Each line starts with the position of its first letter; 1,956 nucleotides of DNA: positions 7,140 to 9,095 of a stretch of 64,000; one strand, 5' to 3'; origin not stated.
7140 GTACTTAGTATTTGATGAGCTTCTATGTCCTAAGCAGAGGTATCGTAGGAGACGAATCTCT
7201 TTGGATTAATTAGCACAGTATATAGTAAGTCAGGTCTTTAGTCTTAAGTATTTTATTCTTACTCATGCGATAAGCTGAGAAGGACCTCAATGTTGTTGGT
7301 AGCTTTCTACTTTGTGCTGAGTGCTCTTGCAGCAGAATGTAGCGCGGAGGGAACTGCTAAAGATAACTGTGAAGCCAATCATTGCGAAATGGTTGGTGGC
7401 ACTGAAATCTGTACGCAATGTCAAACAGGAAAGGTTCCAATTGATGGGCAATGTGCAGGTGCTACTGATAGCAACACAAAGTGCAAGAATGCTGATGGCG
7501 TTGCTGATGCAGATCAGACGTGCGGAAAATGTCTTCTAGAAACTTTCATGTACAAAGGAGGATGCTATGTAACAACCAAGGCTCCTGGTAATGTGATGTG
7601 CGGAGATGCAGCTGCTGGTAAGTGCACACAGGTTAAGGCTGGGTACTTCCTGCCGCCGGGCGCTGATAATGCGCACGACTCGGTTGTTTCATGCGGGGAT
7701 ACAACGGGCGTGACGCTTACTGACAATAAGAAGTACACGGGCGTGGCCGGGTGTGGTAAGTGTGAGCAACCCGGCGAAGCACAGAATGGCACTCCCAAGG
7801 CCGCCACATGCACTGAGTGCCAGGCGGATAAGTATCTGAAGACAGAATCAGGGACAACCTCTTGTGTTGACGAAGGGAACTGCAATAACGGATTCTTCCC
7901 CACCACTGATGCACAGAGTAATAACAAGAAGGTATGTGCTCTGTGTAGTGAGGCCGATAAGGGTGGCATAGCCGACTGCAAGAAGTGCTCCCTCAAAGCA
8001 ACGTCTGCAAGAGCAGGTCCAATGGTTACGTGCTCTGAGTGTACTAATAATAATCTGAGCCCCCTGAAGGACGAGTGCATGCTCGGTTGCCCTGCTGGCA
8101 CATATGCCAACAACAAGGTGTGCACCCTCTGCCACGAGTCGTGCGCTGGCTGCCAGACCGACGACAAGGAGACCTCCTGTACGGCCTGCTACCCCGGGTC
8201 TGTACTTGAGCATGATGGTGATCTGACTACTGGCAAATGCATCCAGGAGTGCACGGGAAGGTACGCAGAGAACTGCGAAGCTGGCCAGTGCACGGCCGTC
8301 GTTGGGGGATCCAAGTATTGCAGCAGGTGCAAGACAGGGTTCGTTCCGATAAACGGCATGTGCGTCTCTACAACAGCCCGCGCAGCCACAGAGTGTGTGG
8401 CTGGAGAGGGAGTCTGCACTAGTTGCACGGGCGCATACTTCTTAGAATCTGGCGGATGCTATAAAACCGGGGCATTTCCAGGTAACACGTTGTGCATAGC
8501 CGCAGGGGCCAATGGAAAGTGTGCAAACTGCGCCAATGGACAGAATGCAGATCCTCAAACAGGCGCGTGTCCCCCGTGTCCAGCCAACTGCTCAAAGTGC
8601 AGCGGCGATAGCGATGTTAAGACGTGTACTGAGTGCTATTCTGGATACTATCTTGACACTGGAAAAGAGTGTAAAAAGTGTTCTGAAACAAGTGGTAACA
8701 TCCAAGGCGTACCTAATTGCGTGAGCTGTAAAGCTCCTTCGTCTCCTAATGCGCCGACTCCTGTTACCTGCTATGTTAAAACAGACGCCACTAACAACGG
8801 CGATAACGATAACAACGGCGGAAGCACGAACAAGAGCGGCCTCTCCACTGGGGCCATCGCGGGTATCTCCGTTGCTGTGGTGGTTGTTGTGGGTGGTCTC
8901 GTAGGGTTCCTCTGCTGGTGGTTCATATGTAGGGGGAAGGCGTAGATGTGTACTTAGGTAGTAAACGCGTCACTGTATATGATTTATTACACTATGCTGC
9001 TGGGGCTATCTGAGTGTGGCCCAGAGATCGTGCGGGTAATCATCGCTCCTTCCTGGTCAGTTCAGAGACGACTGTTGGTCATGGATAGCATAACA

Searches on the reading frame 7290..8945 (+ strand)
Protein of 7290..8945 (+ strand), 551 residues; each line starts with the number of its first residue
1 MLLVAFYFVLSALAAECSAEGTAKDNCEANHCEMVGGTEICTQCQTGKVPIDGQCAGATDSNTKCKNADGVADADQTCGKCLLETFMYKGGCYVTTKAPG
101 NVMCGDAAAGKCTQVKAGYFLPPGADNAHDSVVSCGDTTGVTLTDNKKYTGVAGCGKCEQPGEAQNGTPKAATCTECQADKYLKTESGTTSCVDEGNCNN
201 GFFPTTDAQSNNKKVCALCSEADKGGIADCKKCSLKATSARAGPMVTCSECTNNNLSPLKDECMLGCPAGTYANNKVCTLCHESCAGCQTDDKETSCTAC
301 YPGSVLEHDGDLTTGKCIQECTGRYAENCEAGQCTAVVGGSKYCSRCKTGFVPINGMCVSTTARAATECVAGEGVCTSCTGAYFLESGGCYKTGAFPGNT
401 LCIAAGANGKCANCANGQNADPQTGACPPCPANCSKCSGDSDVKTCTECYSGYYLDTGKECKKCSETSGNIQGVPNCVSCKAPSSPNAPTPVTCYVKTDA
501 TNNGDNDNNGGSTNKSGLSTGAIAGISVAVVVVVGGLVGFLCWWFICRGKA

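Call 12: find_encoding_contigs(protein=window:7290-8945:+, flank=10000, max_places=10)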
Protein window:7290-8945:+ (551 aa): no gene with exactly this product is on record in the collection.

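Call 35: find_homologous_proteins(query=window:7290-8942:+, max_evalue=1e-30)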
Query window:7290-8942:+ (551 aa): 301 proteins with E <= 1e-30 among 8000 candidates; the best 120 are listed.
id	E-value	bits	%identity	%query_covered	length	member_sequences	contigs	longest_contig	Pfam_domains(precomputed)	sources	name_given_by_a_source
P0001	0.0e+0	1252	100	100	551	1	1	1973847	PF03302.19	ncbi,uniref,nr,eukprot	ncbi:VSP [Giardia duodenalis]|uniref:VSP n=1 Tax=Giardia intestinalis (strain ATCC 50803 / WB clone 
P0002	7.8e-269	911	83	82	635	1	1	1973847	PF03302.19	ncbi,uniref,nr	ncbi:VSP [Giardia duodenalis]|uniref:VSP n=1 Tax=Giardia intestinalis (strain ATCC 50803 / WB clone 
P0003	8.8e-205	700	58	78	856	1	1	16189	PF03302.19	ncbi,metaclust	ncbi:Variant-specific surface protein, partial [Giardia duodenalis]|metaclust:status=active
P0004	3.3e-201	688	65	79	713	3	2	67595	PF03302.19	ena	-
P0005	9.9e-200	683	57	81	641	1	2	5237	PF03302.19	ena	-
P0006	3.1e-192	658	65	79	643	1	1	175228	PF03302.19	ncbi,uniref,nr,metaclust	ncbi:High cysteine membrane protein Group 6 [Giardia lamblia P15]|uniref:High cysteine membrane prot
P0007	3.5e-189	648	58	80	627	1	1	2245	PF03302.19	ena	-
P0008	1.1e-184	634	59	100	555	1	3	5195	PF03302.19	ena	-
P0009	2.6e-184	632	59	100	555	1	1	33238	PF03302.19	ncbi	ncbi:Variant-specific surface protein, partial [Giardia duodenalis]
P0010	3.2e-181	622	58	100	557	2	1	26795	PF03302.19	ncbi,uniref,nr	ncbi:Variant-specific surface protein [Giardia duodenalis]|uniref:Variant-specific surface protein n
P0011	9.7e-171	588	58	82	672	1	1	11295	PF03302.19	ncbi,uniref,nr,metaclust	ncbi:Variant-specific surface protein [Giardia duodenalis]|uniref:Variant-specific surface protein n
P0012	3.8e-170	586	57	81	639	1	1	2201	PF03302.19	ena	-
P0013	3.8e-170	586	54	79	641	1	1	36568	PF03302.19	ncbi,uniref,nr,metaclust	ncbi:VSP [Giardia lamblia P15]|uniref:VSP n=1 Tax=Giardia intestinalis (strain P15) TaxID=658858 Rep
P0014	6.5e-169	581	55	100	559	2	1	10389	PF03302.19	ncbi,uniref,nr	ncbi:Variant-specific surface protein [Giardia duodenalis]|uniref:Variant-specific surface protein n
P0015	1.1e-167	577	53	81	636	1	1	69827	PF03302.19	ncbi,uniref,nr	ncbi:VSP [Giardia lamblia P15]|uniref:VSP n=1 Tax=Giardia intestinalis (strain P15) TaxID=658858 Rep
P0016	1.2e-167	577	54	81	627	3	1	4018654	PF03302.19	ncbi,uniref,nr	ncbi:VSP with INR [Giardia duodenalis]|uniref:VSP with INR n=2 Tax=Giardia intestinalis TaxID=5741 R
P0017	5.2e-167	575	52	100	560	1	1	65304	PF03302.19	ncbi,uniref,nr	ncbi:VSP [Giardia lamblia P15]|uniref:VSP n=1 Tax=Giardia intestinalis (strain P15) TaxID=658858 Rep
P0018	9.1e-166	571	51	71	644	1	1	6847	PF03302.19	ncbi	ncbi:Variant-specific surface protein, partial [Giardia duodenalis]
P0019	2.7e-165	570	50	87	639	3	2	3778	PF03302.19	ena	-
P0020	7.3e-165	568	54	99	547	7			PF03302.19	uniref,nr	uniref:Variant-specific surface protein AS11 n=1 Tax=Giardia intestinalis TaxID=5741 RepID=Q8I8V2_GI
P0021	1.4e-164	567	55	99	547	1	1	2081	PF03302.19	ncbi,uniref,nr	ncbi:Variant-specific surface protein [Giardia duodenalis]|uniref:Variant-specific surface protein n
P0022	6.9e-164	565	57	73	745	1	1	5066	PF03302.19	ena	-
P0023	8.9e-164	565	56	72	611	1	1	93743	PF03302.19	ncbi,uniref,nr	ncbi:Variant-specific surface protein [Giardia duodenalis]|uniref:Variant-specific surface protein n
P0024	9.0e-163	561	57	81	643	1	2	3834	PF03302.19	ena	-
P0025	3.0e-161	556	37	100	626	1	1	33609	PF03302.19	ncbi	ncbi:Variant-specific surface protein, partial [Giardia duodenalis]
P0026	3.2e-161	556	53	82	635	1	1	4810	PF03302.19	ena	-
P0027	1.6e-157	544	53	79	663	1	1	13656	PF03302.19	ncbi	ncbi:Variant-specific surface protein, partial [Giardia duodenalis]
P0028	1.6e-157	544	58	81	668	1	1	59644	PF03302.19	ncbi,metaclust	ncbi:Variant-specific surface protein, partial [Giardia duodenalis]|metaclust:status=active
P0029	1.6e-157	544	49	100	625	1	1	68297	PF03302.19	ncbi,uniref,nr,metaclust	ncbi:VSP S8 [Giardia lamblia P15]|uniref:VSP S8 n=1 Tax=Giardia intestinalis (strain P15) TaxID=6588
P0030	5.4e-156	539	51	82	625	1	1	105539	PF03302.19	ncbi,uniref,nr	ncbi:VSP S8 [Giardia lamblia P15]|uniref:VSP S8 n=1 Tax=Giardia intestinalis (strain P15) TaxID=6588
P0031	9.3e-154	531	54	81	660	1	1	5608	PF03302.19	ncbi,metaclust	ncbi:Variant-specific surface protein, partial [Giardia duodenalis]|metaclust:status=active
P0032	9.8e-154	531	53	100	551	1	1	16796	PF03302.19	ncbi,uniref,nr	ncbi:Variant-specific surface protein [Giardia duodenalis]|uniref:Variant-specific surface protein n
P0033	2.4e-153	530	55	81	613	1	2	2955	PF03302.19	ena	-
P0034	2.6e-152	527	52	99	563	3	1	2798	PF03302.19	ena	-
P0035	3.9e-150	519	57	82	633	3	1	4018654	PF03302.19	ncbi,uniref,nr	ncbi:VSP S8 [Giardia duodenalis]|uniref:VSP S8 n=2 Tax=Giardia intestinalis TaxID=5741 RepID=A0A644F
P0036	1.8e-149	517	61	73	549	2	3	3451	PF03302.19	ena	-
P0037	5.6e-149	516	56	69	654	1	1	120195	PF03302.19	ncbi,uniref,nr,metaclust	ncbi:VSP [Giardia lamblia P15]|uniref:VSP n=1 Tax=Giardia intestinalis (strain P15) TaxID=658858 Rep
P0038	2.4e-147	510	56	82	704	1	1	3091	PF03302.19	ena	-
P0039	3.4e-147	510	56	73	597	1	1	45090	PF03302.19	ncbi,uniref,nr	ncbi:VSP [Giardia lamblia P15]|uniref:VSP n=1 Tax=Giardia intestinalis (strain P15) TaxID=658858 Rep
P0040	3.9e-147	510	51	94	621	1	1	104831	PF03302.19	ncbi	ncbi:Variant-specific surface protein, partial [Giardia duodenalis]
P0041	7.3e-147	509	48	93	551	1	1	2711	PF03302.19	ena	-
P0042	2.5e-146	507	50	93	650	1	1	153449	PF03302.19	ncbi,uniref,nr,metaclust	ncbi:VSP [Giardia lamblia P15]|uniref:VSP n=2 Tax=Giardia intestinalis (strain P15) TaxID=658858 Rep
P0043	7.6e-146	505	41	41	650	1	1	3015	PF03302.19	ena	-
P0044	1.1e-145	505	45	98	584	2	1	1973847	PF03302.19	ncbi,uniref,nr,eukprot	ncbi:High cysteine membrane protein Group 6 [Giardia duodenalis]|uniref:High cysteine membrane prote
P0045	8.6e-145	502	56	76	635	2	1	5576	PF03302.19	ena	-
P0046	4.1e-144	500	52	80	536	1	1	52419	PF03302.19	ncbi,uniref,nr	ncbi:VSP S8 [Giardia lamblia P15]|uniref:VSP S8 n=1 Tax=Giardia intestinalis (strain P15) TaxID=6588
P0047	4.3e-144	500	48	100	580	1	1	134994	PF03302.19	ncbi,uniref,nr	ncbi:VSP with INR [Giardia lamblia P15]|uniref:VSP with INR n=1 Tax=Giardia intestinalis (strain P15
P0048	6.8e-144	499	54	81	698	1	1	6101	PF03302.19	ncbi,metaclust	ncbi:Variant-specific surface protein, partial [Giardia duodenalis]|metaclust:status=active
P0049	1.4e-143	498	53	97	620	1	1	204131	PF03302.19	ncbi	ncbi:Variant-specific surface protein, partial [Giardia duodenalis]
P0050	1.5e-143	498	54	74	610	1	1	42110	PF03302.19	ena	-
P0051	4.5e-143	496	54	78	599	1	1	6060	PF03302.19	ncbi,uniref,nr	ncbi:Variant-specific surface protein [Giardia duodenalis]|uniref:Variant-specific surface protein n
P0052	9.5e-142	492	48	98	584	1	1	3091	PF03302.19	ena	-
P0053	1.7e-141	491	57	69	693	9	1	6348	PF03302.19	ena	-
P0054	2.2e-141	491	51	88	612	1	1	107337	PF03302.19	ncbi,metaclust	ncbi:Variant-specific surface protein, partial [Giardia duodenalis]|metaclust:status=active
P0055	2.4e-141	490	57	69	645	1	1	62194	PF03302.19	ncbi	ncbi:Variant-specific surface protein, partial [Giardia duodenalis]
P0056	6.1e-141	489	49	99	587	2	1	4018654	PF03302.19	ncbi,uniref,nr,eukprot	ncbi:VSP [Giardia duodenalis]|uniref:VSP n=1 Tax=Giardia intestinalis (strain ATCC 50803 / WB clone 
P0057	7.9e-141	489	51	81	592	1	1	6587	PF03302.19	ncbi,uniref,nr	ncbi:Variant-specific surface protein [Giardia duodenalis]|uniref:Variant-specific surface protein n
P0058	1.7e-140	488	56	76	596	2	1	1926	PF03302.19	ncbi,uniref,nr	ncbi:VSP [Giardia duodenalis ATCC 50581]|uniref:VSP n=1 Tax=Giardia intestinalis (strain ATCC 50581 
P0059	2.1e-140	487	54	80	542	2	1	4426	PF03302.19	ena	-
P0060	4.5e-140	486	54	81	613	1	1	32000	PF03302.19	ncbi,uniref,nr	ncbi:Variant-specific surface protein [Giardia duodenalis]|uniref:Variant-specific surface protein n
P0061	3.5e-139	483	51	72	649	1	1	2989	PF03302.19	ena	-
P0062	7.1e-139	482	52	94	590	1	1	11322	PF03302.19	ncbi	ncbi:Variant-specific surface protein, partial [Giardia duodenalis]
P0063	7.4e-139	482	46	80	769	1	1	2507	PF03302.19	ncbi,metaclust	ncbi:Variant-specific surface protein, partial [Giardia duodenalis]|metaclust:status=active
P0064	1.9e-138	481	47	95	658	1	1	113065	PF03302.19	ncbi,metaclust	ncbi:Variant-specific surface protein, partial [Giardia duodenalis]|metaclust:status=active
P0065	5.1e-138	479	46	100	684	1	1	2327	PF03302.19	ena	-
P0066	1.2e-136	475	58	69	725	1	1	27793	PF03302.19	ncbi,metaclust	ncbi:Variant-specific surface protein, partial [Giardia duodenalis]|metaclust:status=active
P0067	1.7e-136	474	49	93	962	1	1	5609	PF03302.19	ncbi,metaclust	ncbi:Variant-specific surface protein, partial [Giardia duodenalis]|metaclust:status=active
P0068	1.1e-135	472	49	98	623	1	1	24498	PF03302.19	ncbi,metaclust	ncbi:Variant-specific surface protein, partial [Giardia duodenalis]|metaclust:status=active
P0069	1.2e-135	472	44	64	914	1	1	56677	PF03302.19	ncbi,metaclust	ncbi:Variant-specific surface protein, partial [Giardia duodenalis]|metaclust:status=active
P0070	4.3e-135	470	50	83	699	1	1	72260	PF03302.19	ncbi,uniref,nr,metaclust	ncbi:VSP with INR [Giardia lamblia P15]|uniref:VSP with INR n=1 Tax=Giardia intestinalis (strain P15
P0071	1.4e-134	468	47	99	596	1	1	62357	PF03302.19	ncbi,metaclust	ncbi:Variant-specific surface protein, partial [Giardia duodenalis]|metaclust:status=active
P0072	1.9e-134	468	62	59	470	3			PF03302.19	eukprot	eukprot:XP_001708541.1 VSP [Giardia lamblia ATCC 50803]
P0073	5.5e-134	466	70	54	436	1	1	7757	PF15913.11,PF03302.19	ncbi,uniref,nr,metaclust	ncbi:VSP [Giardia lamblia P15]|uniref:VSP n=1 Tax=Giardia intestinalis (strain P15) TaxID=658858 Rep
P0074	1.3e-133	465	52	80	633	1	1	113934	PF03302.19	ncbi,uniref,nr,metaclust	ncbi:VSP [Giardia lamblia P15]|uniref:VSP n=1 Tax=Giardia intestinalis (strain P15) TaxID=658858 Rep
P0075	9.0e-133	462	53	81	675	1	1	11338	PF03302.19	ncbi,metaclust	ncbi:Variant-specific surface protein, partial [Giardia duodenalis]|metaclust:status=active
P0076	1.3e-132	462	47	100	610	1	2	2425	PF03302.19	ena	-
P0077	1.8e-132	461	48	100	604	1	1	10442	PF03302.19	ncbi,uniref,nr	ncbi:Variant-specific surface protein [Giardia duodenalis]|uniref:Variant-specific surface protein n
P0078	6.6e-132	459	45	100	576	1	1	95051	PF03302.19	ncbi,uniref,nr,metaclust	ncbi:VSP [Giardia lamblia P15]|uniref:VSP n=1 Tax=Giardia intestinalis (strain P15) TaxID=658858 Rep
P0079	2.2e-131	458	47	100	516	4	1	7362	PF03302.19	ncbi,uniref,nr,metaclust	ncbi:Variant-specific surface protein [Giardia duodenalis]|uniref:Variant-specific surface protein n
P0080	2.9e-131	457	48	94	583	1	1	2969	PF03302.19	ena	-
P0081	4.2e-131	457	46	100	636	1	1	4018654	PF03302.19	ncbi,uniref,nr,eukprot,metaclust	ncbi:VSP [Giardia duodenalis]|uniref:VSP n=1 Tax=Giardia intestinalis (strain ATCC 50803 / WB clone 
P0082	1.0e-130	455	47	94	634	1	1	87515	PF03302.19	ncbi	ncbi:Variant-specific surface protein, partial [Giardia duodenalis]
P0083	1.7e-130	455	48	94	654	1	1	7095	PF03302.19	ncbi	ncbi:Variant-specific surface protein, partial [Giardia duodenalis]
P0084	3.7e-130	454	49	91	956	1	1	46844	PF03302.19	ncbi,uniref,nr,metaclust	ncbi:Variant-specific surface protein [Giardia duodenalis]|uniref:Variant-specific surface protein n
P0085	1.5e-129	452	55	81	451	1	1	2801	PF03302.19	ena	-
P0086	1.6e-128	448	43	73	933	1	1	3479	PF03302.19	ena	-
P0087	1.7e-128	448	53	73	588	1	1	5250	PF03302.19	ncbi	ncbi:Variant-specific surface protein, partial [Giardia duodenalis]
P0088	1.3e-126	442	46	99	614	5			PF03302.19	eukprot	eukprot:XP_001703913.1 VSP [Giardia lamblia ATCC 50803]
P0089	1.5e-126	442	43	100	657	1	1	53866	PF03302.19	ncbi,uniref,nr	ncbi:Variant-specific surface protein [Giardia duodenalis]|uniref:Variant-specific surface protein n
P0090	1.7e-125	438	49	93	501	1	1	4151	PF03302.19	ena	-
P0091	1.1e-124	435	46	100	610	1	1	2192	PF03302.19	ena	-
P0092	1.5e-124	435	42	100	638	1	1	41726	PF03302.19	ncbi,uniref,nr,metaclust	ncbi:VSP [Giardia lamblia P15]|uniref:VSP n=1 Tax=Giardia intestinalis (strain P15) TaxID=658858 Rep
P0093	1.9e-124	435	52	94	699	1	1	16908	PF03302.19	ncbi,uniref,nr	ncbi:Variant-specific surface protein [Giardia duodenalis]|uniref:Variant-specific surface protein n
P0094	5.8e-124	433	45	100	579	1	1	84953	PF03302.19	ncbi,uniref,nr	ncbi:VSP with INR [Giardia lamblia P15]|uniref:VSP with INR n=1 Tax=Giardia intestinalis (strain P15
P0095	1.0e-123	432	51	94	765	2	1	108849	PF03302.19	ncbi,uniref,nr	ncbi:Variant-specific surface protein [Giardia duodenalis]|uniref:Variant-specific surface protein n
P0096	2.6e-123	431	48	94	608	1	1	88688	PF03302.19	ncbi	ncbi:Variant-specific surface protein, partial [Giardia duodenalis]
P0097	4.7e-123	430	48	79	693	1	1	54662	PF03302.19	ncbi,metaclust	ncbi:Variant-specific surface protein, partial [Giardia duodenalis]|metaclust:status=active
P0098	1.2e-122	429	44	100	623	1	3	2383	PF03302.19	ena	-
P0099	1.9e-122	428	59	67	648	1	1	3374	PF03302.19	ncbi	ncbi:Variant-specific surface protein, partial [Giardia duodenalis]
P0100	4.3e-122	427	48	94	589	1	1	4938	PF03302.19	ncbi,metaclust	ncbi:Variant-specific surface protein, partial [Giardia duodenalis]|metaclust:status=active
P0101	1.3e-121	425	58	72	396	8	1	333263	PF03302.19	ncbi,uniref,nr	ncbi:Variant-specific surface protein [Giardia duodenalis]|uniref:Variant-specific surface protein n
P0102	4.3e-121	424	47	95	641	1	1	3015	PF03302.19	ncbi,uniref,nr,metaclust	ncbi:Variant-specific surface protein [Giardia duodenalis]|uniref:Variant-specific surface protein n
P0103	5.0e-121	423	50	79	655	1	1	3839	PF03302.19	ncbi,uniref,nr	ncbi:Variant-specific surface protein [Giardia duodenalis]|uniref:Variant-specific surface protein n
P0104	1.6e-119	418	45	100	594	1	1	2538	PF03302.19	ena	-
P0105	7.2e-119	416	35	94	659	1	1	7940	PF03302.19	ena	-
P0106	2.1e-118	415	42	100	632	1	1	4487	PF03302.19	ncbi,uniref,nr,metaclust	ncbi:VSP [Giardia lamblia P15]|uniref:VSP n=1 Tax=Giardia intestinalis (strain P15) TaxID=658858 Rep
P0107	6.8e-118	413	56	69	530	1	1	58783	PF03302.19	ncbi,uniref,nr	ncbi:VSP [Giardia lamblia P15]|uniref:VSP n=1 Tax=Giardia intestinalis (strain P15) TaxID=658858 Rep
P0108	8.7e-118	413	60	64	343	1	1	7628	PF03302.19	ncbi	ncbi:Variant-specific surface protein, partial [Giardia duodenalis]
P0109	8.8e-118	413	58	69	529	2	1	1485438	PF03302.19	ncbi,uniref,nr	ncbi:VSP [Giardia duodenalis]|uniref:VSP n=1 Tax=Giardia intestinalis (strain ATCC 50803 / WB clone 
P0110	1.4e-117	412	50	85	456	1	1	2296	PF03302.19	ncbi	ncbi:Variant-specific surface protein, partial [Giardia duodenalis]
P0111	1.8e-117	412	44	100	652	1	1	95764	PF03302.19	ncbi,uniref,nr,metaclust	ncbi:VSP [Giardia lamblia P15]|uniref:VSP n=1 Tax=Giardia intestinalis (strain P15) TaxID=658858 Rep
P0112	5.3e-117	410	52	83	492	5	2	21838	PF03302.19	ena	-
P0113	1.3e-116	409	43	100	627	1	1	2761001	PF03302.19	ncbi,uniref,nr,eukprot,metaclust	ncbi:VSP [Giardia duodenalis]|uniref:VSP n=1 Tax=Giardia intestinalis (strain ATCC 50803 / WB clone 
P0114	5.0e-116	407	43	100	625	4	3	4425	PF03302.19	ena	-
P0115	4.3e-115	404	44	100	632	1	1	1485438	PF03302.19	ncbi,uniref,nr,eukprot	ncbi:VSP [Giardia duodenalis]|uniref:VSP n=1 Tax=Giardia intestinalis (strain ATCC 50803 / WB clone 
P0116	4.5e-115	404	46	97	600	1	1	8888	PF03302.19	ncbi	ncbi:Variant-specific surface protein, partial [Giardia duodenalis]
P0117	1.7e-114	402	46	67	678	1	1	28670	PF03302.19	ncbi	ncbi:Variant-specific surface protein, partial [Giardia duodenalis]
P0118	3.6e-114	401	45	100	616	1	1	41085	PF03302.19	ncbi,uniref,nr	ncbi:VSP [Giardia lamblia P15]|uniref:VSP n=1 Tax=Giardia intestinalis (strain P15) TaxID=658858 Rep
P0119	2.0e-113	398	57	51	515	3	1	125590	PF03302.19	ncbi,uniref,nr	ncbi:Variant-specific surface protein [Giardia duodenalis]|uniref:Variant-specific surface protein n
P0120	3.3e-113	398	50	68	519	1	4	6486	PF03302.19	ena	-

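Call 36: find_encoding_contigs(protein=P0001, flank=10000, max_places=6)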
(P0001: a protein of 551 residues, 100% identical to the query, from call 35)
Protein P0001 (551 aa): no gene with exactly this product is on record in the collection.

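Call 37: find_encoding_contigs(protein=P0113, flank=10000, max_places=6)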
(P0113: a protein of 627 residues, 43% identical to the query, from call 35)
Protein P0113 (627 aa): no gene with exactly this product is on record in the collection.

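Call 69: find_encoding_contigs(protein=P0004, flank=10000, max_places=4)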
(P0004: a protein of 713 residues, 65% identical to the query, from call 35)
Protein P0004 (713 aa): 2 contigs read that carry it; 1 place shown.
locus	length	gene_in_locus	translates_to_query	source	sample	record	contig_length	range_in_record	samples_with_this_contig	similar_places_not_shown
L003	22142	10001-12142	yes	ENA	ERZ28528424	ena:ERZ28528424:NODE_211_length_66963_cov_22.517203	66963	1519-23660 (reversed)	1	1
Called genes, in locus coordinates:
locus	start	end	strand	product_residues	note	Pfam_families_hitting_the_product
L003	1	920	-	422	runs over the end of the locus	PF02319:WHD_E2F_TDP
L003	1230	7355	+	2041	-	-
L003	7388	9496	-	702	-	PF00149:Metallophos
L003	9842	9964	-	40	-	-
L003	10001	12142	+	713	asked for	PF03302:VSP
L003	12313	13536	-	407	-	PF09202:Rio2_N, PF01163:RIO1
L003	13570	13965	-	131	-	PF01243:PNPOx_N (weak)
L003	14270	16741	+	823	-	-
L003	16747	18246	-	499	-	PF17184:Rit1_C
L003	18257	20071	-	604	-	PF00009:GTP_EFTU, PF22594:GTP-eEF1A_C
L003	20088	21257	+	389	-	-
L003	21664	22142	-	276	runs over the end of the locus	PF03302:VSP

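Call 70: find_encoding_contigs(protein=P0006, flank=10000, max_places=4)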
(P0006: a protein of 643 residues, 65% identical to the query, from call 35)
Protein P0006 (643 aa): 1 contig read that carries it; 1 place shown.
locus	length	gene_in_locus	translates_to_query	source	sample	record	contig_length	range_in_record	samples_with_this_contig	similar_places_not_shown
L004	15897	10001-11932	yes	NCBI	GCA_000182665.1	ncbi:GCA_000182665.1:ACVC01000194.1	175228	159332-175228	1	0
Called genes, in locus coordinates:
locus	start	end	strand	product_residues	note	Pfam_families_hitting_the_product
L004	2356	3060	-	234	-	-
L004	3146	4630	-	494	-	PF03302:VSP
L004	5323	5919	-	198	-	-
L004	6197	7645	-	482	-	PF12171:zf-C2H2_jaz (faint)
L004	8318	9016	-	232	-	-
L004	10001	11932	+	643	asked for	PF03302:VSP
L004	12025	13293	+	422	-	PF00069:Pkinase, PF07714:PK_Tyr_Ser-Thr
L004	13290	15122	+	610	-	PF12796:Ank_2, PF12796:Ank_2, PF13637:Ank_4 (weak), PF12796:Ank_2, PF13637:Ank_4 (weak), PF12796:Ank_2, PF13637:Ank_4, PF00023:Ank (weak), +3 more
